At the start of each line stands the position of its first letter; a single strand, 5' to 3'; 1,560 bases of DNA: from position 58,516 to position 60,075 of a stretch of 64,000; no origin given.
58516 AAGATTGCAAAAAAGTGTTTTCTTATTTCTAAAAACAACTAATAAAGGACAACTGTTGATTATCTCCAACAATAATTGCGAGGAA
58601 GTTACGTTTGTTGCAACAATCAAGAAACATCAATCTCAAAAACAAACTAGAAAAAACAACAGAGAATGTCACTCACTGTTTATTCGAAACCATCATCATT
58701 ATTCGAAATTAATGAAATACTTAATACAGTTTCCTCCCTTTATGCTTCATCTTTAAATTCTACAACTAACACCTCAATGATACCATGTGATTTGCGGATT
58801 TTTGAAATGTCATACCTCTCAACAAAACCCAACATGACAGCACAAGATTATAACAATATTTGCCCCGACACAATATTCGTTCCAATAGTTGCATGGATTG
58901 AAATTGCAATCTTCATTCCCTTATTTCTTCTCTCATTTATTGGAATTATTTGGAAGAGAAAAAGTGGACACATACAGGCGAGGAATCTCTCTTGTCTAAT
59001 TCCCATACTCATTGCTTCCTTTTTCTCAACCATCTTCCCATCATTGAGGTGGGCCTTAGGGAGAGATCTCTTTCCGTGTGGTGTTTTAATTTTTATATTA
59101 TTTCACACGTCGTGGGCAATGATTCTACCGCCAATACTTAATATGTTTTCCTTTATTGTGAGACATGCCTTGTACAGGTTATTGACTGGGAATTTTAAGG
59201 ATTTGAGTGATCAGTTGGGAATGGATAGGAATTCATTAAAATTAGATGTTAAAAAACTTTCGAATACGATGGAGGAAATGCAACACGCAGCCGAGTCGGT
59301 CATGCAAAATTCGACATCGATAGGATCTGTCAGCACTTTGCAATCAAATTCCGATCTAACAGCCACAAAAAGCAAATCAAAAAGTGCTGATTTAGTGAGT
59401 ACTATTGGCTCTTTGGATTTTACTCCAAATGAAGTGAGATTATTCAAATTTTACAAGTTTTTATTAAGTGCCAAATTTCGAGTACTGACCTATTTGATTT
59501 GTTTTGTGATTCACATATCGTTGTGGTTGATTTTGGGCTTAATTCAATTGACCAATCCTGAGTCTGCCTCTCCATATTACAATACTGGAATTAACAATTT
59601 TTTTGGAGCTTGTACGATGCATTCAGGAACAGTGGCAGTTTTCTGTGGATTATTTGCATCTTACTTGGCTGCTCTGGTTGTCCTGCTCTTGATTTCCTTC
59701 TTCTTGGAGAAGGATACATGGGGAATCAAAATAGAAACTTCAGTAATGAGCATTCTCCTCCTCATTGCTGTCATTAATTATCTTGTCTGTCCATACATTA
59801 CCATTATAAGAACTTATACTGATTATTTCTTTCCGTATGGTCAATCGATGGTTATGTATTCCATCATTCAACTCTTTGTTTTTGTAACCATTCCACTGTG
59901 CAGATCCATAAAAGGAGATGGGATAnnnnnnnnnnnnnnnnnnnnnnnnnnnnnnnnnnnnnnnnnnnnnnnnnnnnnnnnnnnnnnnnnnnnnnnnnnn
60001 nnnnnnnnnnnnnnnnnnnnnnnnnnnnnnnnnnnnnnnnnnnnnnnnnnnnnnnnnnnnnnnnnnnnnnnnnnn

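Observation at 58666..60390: Plant-type 7TM-RGS receptor-GAP architecture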

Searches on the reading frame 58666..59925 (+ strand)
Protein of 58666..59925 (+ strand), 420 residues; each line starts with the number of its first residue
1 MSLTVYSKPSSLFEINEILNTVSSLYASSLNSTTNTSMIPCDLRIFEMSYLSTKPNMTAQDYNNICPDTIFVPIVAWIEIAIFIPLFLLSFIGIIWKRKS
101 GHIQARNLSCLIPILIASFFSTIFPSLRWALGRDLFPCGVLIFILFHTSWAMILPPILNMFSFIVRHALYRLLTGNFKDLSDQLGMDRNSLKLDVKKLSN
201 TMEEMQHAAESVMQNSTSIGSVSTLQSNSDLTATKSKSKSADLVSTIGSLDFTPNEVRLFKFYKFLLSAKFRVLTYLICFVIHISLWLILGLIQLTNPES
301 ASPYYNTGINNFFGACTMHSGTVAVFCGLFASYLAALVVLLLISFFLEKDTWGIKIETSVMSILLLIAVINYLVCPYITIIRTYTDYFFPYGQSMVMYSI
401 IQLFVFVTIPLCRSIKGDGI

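Call 26: search_protein_representatives(alignment_id=A2)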
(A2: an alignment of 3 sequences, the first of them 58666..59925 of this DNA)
Query: 3 sequences, 505 profile positions. Proteins with E-value up to 0.001 (for the whole library): 172; up to 1e-10: 125; up to 1e-30: 76. The best 150 are listed.
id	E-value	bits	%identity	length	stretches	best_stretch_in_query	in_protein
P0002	8.0e-250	846.5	-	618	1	1-505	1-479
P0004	1.6e-127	443.1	-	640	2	281-504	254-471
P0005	1.9e-127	442.9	-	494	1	44-504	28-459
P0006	1.0e-122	427.2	-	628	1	33-504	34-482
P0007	9.8e-122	424.0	-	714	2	309-504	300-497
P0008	5.2e-105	368.8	-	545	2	254-504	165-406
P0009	5.9e-99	348.8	-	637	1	18-504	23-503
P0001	9.2e-99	348.2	-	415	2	237-504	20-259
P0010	1.7e-94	334.1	-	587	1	213-505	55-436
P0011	1.3e-90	321.3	-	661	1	35-504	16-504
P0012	5.5e-89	315.9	-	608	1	57-505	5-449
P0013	7.5e-89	315.5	-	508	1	41-504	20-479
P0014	3.5e-87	310.0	-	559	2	276-504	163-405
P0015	1.1e-85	305.0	-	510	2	311-504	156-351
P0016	2.2e-83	297.5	-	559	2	32-201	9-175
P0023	8.3e-73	262.6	-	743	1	49-505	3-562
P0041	3.7e-49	184.6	-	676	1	4-501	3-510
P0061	7.6e-37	143.9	-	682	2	122-499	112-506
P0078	2.8e-30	122.3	-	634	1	91-500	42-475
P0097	1.3e-20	90.4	-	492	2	90-208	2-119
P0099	2.4e-20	89.5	-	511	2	327-502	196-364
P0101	2.3e-19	86.3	-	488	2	85-210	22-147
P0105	7.2e-19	84.6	-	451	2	82-201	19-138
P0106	3.9e-18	82.2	-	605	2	324-500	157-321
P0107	5.7e-18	81.7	-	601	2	85-219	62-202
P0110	1.1e-16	77.5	-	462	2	97-192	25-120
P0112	2.4e-16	76.3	-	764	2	85-188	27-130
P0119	1.5e-12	63.8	-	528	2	84-212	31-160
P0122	4.6e-12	62.2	-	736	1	344-504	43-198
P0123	2.7e-11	59.6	-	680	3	85-261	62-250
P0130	1.8e-09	53.6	-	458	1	84-202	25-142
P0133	1.1e-08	51.0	-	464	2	89-192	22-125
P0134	1.2e-08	50.9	-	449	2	364-504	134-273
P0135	2.3e-08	50.0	-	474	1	240-498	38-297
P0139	2.0e-07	46.9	-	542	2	329-486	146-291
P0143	4.1e-07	45.9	-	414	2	84-189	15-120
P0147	7.2e-06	41.7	-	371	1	338-503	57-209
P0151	2.7e-05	39.9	-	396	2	92-192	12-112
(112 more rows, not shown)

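Call 28: list_cluster_members(proteins=[P0004, P0007, P0011, P0023, P0041, P0061, P0078, P0107, P0122, P0130])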
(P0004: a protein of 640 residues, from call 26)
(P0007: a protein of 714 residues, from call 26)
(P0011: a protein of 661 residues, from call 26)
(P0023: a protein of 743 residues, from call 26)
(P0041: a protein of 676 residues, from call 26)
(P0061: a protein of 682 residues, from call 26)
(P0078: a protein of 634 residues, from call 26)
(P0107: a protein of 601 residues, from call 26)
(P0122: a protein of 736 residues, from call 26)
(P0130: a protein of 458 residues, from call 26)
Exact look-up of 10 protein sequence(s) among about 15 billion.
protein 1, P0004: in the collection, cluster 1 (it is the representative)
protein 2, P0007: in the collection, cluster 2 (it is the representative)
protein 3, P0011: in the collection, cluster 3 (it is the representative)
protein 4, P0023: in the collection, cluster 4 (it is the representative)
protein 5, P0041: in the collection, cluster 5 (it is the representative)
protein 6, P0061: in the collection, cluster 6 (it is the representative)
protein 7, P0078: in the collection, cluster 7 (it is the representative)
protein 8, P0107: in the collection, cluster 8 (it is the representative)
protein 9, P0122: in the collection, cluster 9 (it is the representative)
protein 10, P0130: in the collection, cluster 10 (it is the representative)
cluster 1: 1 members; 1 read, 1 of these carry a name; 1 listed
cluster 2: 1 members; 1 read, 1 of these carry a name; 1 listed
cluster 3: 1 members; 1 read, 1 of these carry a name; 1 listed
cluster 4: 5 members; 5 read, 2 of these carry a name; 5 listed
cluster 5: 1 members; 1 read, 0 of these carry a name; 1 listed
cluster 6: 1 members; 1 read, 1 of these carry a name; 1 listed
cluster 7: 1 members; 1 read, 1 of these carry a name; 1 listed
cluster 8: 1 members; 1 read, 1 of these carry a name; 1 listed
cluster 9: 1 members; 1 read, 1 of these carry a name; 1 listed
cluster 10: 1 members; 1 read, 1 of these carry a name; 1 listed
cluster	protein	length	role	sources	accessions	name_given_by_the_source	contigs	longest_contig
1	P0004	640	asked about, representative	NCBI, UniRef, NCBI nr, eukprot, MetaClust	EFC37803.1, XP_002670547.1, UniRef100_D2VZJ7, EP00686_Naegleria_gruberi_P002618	predicted protein [Naegleria gruberi] | Predicted protein n=1 Tax=Naegleria gruberi TaxID=5762 RepID=D2VZJ7_NAEGR | uncharacterized protein NAEGRDRAFT_74512 [Naegleria gruberi]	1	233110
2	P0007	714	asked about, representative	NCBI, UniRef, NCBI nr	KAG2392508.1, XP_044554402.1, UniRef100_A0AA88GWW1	hypothetical protein C9374_011233 [Naegleria lovaniensis] | RGS domain-containing protein n=1 Tax=Naegleria lovaniensis TaxID=51637 ... | uncharacterized protein C9374_011233 [Naegleria lovaniensis]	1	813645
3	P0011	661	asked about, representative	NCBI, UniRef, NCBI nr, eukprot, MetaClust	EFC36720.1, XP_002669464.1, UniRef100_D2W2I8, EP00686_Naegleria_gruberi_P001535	predicted protein [Naegleria gruberi] | Predicted protein n=1 Tax=Naegleria gruberi TaxID=5762 RepID=D2W2I8_NAEGR | uncharacterized protein NAEGRDRAFT_75602 [Naegleria gruberi]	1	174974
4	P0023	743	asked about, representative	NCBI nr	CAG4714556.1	unnamed protein product [Naegleria fowleri]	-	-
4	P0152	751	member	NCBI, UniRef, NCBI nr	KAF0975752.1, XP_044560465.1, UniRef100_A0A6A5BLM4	hypothetical protein FDP41_005079 [Naegleria fowleri] | RGS domain-containing protein n=1 Tax=Naegleria fowleri TaxID=5763 RepID=A0A6A5BLM4_NAEFO | uncharacterized protein FDP41_005079 [Naegleria fowleri]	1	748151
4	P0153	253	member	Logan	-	-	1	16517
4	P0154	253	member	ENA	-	-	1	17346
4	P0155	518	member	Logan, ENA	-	-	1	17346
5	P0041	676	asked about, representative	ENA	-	-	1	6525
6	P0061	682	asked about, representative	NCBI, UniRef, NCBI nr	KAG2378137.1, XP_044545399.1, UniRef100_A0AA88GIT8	hypothetical protein C9374_008759 [Naegleria lovaniensis] | RGS domain-containing protein n=1 Tax=Naegleria lovaniensis TaxID=51637 ... | uncharacterized protein C9374_008759 [Naegleria lovaniensis]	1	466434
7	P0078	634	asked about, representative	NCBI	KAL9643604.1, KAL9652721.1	hypothetical protein ABK040_015771 [Willaertia magna]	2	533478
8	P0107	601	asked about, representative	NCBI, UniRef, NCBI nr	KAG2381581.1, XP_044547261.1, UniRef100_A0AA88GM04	hypothetical protein C9374_005965 [Naegleria lovaniensis] | RGS domain-containing protein n=1 Tax=Naegleria lovaniensis TaxID=51637 ... | uncharacterized protein C9374_005965 [Naegleria lovaniensis]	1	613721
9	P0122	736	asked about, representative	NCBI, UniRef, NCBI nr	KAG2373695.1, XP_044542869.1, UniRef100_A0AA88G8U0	hypothetical protein C9374_011984 [Naegleria lovaniensis] | RGS domain-containing protein n=1 Tax=Naegleria lovaniensis TaxID=51637 ... | uncharacterized protein C9374_011984 [Naegleria lovaniensis]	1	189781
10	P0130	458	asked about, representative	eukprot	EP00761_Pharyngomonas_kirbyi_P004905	gb/GECH01004910.1/.p1 GENE.gb/GECH01004910.1/~~gb/GECH01004910.1/.p1 ORF type:complete ...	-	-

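Call 29: list_cluster_members(proteins=[P0110, P0112, P0119, P0123, P0133, P0135, P0139, P0143, P0147, P0151])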
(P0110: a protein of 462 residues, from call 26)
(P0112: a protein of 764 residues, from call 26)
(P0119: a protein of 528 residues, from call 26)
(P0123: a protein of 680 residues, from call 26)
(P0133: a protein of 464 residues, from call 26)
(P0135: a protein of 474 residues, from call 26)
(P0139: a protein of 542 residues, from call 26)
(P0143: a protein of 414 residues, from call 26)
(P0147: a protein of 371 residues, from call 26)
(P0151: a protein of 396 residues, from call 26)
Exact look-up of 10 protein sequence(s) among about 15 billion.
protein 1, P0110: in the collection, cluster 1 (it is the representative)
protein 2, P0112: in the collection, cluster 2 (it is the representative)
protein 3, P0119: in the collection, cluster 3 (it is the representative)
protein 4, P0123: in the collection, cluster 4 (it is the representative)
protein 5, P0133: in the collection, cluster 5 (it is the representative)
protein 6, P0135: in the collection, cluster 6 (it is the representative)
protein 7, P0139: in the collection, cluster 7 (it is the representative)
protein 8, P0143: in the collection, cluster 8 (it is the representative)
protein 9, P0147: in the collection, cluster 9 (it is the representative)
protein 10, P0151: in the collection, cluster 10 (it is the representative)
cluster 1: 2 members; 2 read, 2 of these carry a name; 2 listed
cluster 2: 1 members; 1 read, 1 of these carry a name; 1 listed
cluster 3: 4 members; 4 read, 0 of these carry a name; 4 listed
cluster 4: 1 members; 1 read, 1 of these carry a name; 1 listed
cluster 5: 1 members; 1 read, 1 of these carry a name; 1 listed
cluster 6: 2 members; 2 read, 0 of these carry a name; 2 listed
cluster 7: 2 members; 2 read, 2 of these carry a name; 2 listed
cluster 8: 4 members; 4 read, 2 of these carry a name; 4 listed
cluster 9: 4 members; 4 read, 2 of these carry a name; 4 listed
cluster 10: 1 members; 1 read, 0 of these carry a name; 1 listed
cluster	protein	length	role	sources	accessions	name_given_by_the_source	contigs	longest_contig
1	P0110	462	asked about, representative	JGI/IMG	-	hypothetical protein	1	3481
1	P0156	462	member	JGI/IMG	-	hypothetical protein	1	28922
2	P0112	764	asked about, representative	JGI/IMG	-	hypothetical protein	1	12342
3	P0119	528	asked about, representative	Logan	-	-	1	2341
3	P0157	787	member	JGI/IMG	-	-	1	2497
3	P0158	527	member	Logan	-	-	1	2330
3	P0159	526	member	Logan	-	-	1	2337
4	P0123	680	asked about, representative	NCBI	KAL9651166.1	hypothetical protein ABK040_008238 [Willaertia magna]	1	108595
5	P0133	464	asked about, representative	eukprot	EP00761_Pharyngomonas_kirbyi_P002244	gb/GECH01002248.1/.p1 GENE.gb/GECH01002248.1/~~gb/GECH01002248.1/.p1 ORF type:complete ...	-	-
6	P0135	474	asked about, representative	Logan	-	-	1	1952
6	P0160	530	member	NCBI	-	-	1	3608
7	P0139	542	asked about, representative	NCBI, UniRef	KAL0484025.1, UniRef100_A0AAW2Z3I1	hypothetical protein AKO1_014083 [Acrasis kona] | RGS domain-containing protein n=1 Tax=Acrasis kona TaxID=1008807 RepID=A0AAW2Z3I1_9EUKA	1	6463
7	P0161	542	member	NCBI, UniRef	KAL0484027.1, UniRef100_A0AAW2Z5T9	hypothetical protein AKO1_004658 [Acrasis kona] | RGS domain-containing protein n=1 Tax=Acrasis kona TaxID=1008807 RepID=A0AAW2Z5T9_9EUKA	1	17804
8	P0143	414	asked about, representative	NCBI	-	-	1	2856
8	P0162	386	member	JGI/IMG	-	hypothetical protein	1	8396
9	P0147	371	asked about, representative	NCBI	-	-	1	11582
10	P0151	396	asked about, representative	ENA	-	-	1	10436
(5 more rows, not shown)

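Call 35: search_protein_families(library=pfam, proteins=[P0097, P0099, P0101, P0105, P0106, P0107, P0110, P0130, P0134, P0139], max_evalue=0.1)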
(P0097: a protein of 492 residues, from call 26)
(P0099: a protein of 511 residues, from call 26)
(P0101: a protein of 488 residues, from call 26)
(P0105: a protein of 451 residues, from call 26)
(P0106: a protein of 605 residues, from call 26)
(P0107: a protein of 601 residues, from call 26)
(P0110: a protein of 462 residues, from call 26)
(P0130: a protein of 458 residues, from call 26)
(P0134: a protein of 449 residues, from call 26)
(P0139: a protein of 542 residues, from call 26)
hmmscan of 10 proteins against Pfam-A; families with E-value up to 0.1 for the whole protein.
P0097 (492 aa): 3 families
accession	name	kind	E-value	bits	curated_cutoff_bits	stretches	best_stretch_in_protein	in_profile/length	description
PF00615.24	RGS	-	4.1e-09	37.3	23.9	1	370-487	2-116/117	Regulator of G protein signaling domain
PF00003.28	7tm_3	-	1.2e-06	28.8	33.5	1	3-110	9-113/251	7 transmembrane sweet-taste receptor of 3 GCPR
PF09128.16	RGS-like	-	0.012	15.8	27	1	385-479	23-116/191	Regulator of G protein signalling-like domain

P0099 (511 aa): 2 families
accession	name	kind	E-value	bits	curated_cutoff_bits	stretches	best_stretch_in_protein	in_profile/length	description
PF00615.24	RGS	-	6e-05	23.9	23.9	1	388-479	3-96/117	Regulator of G protein signaling domain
PF15872.10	SRTM1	-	0.046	14.3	27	1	39-82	37-78/103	Serine-rich and transmembrane domain-containing protein 1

P0101 (488 aa): 2 families
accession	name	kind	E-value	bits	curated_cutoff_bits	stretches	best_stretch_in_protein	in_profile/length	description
PF00615.24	RGS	-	1.4e-12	48.5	23.9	1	343-465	2-116/117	Regulator of G protein signaling domain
PF09128.16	RGS-like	-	0.021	15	27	1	351-426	16-90/191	Regulator of G protein signalling-like domain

P0105 (451 aa): 1 family
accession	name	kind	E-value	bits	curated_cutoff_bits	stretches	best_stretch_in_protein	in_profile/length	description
PF00615.24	RGS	-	1.9e-13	51.2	23.9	1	327-443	2-116/117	Regulator of G protein signaling domain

P0106 (605 aa): 1 family
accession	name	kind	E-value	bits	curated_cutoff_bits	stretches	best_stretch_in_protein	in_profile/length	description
PF00615.24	RGS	-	2.8e-11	44.3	23.9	1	344-412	2-70/117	Regulator of G protein signaling domain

P0107 (601 aa): 1 family
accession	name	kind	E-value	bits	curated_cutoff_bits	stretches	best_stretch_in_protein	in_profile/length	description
PF00615.24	RGS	-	6.9e-12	46.2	23.9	1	465-580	3-116/117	Regulator of G protein signaling domain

P0110 (462 aa): 1 family
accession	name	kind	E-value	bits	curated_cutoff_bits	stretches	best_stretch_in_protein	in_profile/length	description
PF00615.24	RGS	-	2.7e-09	37.9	23.9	1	308-405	5-94/117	Regulator of G protein signaling domain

P0130 (458 aa): 3 families
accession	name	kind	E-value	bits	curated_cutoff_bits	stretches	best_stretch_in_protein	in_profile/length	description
PF00615.24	RGS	-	1.4e-14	54.9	23.9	1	325-439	3-115/117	Regulator of G protein signaling domain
PF00003.28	7tm_3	-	2.2e-10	41.1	33.5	1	32-273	9-233/251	7 transmembrane sweet-taste receptor of 3 GCPR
PF09128.16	RGS-like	-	0.016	15.4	27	1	337-395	20-78/191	Regulator of G protein signalling-like domain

P0134 (449 aa): 1 family
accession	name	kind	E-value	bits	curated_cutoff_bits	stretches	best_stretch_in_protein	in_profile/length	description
PF00615.24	RGS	-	2.7e-14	54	23.9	1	288-361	5-78/117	Regulator of G protein signaling domain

P0139 (542 aa): 4 families
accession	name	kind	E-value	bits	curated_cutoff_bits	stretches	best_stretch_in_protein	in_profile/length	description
PF00615.24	RGS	-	1.8e-06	28.7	23.9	1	354-421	3-69/117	Regulator of G protein signaling domain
PF25500.1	DUF7913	-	0.03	14.9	27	0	364-427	10-73/120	Domain of unknown function (DUF7913)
PF21314.2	TM_ErbB1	-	0.035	14.3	27.1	1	42-55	15-28/36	Epidermal growth factor receptor transmembrane-juxtamembrane segment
PF18142.6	SLATT_fungal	-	0.058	13.9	26.5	0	169-220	15-65/121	SMODS and SLOG-associating 2TM effector domain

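Call 47: search_solved_structures(query=P0130, max_evalue=1, show_alignments=2)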
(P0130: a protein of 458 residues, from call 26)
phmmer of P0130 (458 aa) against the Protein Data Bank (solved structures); distinct sequences matched with E-value up to 1: 34.
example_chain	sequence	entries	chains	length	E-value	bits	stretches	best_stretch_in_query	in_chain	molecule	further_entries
2dlr_A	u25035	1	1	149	2.7e-07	33.4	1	327-449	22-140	Regulator of G-protein signaling 10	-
2i59_A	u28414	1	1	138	5.5e-07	32.3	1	327-449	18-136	Regulator of G-protein signaling 10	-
3c7k_B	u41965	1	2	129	1.2e-06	31.3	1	328-435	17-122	Regulator of G-protein signaling 16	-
3c7l_A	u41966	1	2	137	1.3e-06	31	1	328-435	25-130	Regulator of G-protein signaling 16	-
2ihb_B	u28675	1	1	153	1.5e-06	30.9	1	326-444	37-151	Regulator of G-protein signalling 10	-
2jm5_A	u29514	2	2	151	7.3e-06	28.6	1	332-441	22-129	Regulator of G-protein signaling 18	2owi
7shf_C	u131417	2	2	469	9.6e-06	28.2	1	301-443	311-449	Isoform 2 of Regulator of G-protein signaling 7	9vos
2dlv_A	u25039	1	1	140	1.1e-05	28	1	332-438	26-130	Regulator of G-protein signaling 18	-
7ewp_C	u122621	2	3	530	1.3e-05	27.8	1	301-442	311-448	Regulator of G-protein signaling 7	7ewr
6n9g_A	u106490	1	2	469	1.3e-05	27.8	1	301-443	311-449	Regulator of G-protein signaling 7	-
2bv1_A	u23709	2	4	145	1.5e-05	27.6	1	331-443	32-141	REGULATOR OF G-PROTEIN SIGNALLING 1 | Regulator of G-protein signaling 1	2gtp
2v4z_B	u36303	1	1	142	2.1e-05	27.1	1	332-438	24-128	REGULATOR OF G-PROTEIN SIGNALING 2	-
2a72_A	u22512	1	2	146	2.6e-05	26.8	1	327-443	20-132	Regulator of G-protein signalling 7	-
2af0_A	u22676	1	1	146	3.8e-05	26.3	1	332-435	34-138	Regulator of G-protein signaling 2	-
4ekc_B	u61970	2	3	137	4e-05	26.2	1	332-435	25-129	Regulator of G-protein signaling 2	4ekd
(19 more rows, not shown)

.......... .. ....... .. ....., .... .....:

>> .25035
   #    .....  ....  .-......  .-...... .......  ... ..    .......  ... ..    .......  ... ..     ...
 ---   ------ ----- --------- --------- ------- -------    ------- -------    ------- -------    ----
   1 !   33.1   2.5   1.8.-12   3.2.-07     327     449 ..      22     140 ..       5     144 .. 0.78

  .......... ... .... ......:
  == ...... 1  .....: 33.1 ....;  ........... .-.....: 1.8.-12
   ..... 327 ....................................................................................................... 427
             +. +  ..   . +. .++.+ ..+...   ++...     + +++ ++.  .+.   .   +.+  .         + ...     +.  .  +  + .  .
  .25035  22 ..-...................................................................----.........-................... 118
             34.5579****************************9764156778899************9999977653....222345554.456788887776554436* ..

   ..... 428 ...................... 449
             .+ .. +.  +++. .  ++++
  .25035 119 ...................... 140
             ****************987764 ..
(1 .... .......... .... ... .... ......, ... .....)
